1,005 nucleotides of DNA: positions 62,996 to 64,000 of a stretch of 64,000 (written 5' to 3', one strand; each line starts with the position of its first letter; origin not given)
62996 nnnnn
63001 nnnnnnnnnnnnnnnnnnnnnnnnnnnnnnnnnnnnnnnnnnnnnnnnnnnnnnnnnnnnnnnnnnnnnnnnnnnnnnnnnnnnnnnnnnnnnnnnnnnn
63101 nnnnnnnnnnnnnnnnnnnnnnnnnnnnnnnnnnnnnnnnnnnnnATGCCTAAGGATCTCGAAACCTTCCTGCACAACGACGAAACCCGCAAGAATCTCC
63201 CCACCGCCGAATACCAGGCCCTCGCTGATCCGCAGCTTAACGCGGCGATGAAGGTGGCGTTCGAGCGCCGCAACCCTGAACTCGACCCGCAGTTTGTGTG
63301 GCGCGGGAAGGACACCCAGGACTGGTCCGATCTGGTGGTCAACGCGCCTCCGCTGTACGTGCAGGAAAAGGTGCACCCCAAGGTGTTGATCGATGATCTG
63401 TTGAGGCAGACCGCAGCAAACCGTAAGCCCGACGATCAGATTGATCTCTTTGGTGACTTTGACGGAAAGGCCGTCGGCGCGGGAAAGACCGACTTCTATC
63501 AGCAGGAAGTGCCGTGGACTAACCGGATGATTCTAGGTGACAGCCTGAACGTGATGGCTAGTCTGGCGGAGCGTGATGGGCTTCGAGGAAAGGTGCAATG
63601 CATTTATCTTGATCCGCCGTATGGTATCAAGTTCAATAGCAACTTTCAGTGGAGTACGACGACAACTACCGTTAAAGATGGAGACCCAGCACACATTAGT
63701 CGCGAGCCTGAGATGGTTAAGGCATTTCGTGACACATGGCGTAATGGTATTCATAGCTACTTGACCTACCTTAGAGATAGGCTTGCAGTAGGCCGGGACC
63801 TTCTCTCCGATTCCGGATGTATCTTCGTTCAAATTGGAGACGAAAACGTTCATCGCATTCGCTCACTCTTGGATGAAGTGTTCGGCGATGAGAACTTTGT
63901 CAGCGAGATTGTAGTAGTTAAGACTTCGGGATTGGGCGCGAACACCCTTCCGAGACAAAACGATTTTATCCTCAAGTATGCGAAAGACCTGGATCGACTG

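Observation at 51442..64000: One coupled gene train joining two unknown proteins, a Druantia-III-like pair and a type III-like R-M: candidate composite defence system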

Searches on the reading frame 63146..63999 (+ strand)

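Call 6: search_protein_families(library=pfam, proteins=[window:63146-63999:+], max_evalue=0.01)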
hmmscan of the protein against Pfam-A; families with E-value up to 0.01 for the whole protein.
window:63146-63999:+ (284 aa): 1 family
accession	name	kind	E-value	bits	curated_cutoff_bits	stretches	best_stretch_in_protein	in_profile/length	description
PF01555.25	N6_N4_Mtase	-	6.4e-14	52.9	26.7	1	150-281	1-107/221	DNA methylase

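Call 7: search_protein_families(library=padloc, proteins=[window:63146-63999:+], max_evalue=0.01)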
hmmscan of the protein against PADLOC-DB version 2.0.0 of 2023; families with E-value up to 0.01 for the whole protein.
window:63146-63999:+ (284 aa): 21 families
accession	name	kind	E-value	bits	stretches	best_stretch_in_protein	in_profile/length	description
PDLC03632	MTase_III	-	1.4e-120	402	1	41-281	74-318/983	Type III methyltransferase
PDLC03636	MTase_III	-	1.2e-27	95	2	203-282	93-175/575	Type III methyltransferase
PDLC03634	MTase_III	-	2e-26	91.1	1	126-282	95-251/621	Type III methyltransferase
PDLC03354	MTase_II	-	9.1e-25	85.5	1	121-281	56-207/425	Type II methyltransferase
PDLC03635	MTase_III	-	1.6e-24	84.6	2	203-281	266-350/708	Type III methyltransferase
PDLC03644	MTase_III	-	3.1e-20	70.4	1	120-281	33-187/542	Type III methyltransferase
PDLC03641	MTase_III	-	6.8e-18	62.6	1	126-281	105-262/657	Type III methyltransferase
PDLC03633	MTase_III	-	1.8e-17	61.3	1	125-259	77-205/616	Type III methyltransferase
PDLC03637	MTase_III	-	4.8e-16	56.5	1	125-284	121-267/513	Type III methyltransferase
PDLC03300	MTase_II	-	1.7e-15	54.9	1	130-281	16-163/302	Type II methyltransferase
PDLC03638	MTase_III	-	3.5e-14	50.1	1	203-262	429-488/816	Type III methyltransferase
PDLC03339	MTase_II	-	6.9e-14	49.4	1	127-257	5-112/399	Type II methyltransferase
PDLC03642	MTase_III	-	9.1e-14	49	1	126-266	83-200/528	Type III methyltransferase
PDLC03640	MTase_III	-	6.7e-13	45.8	1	127-251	45-161/654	Type III methyltransferase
PDLC03278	MTase_II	-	6.5e-10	37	1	204-281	45-122/390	Type II methyltransferase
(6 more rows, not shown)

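Call 8: search_protein_families(library=ncbifam, proteins=[window:63146-63999:+], max_evalue=0.01)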
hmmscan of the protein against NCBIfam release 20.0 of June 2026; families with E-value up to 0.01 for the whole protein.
window:63146-63999:+ (284 aa): 1 family
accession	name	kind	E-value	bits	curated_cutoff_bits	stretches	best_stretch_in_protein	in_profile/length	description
NF050803.1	DnaMtaseCcrMCaul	equivalog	0.00023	20.2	830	1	125-245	3-104/350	adenine-specific DNA-methyltransferase CcrM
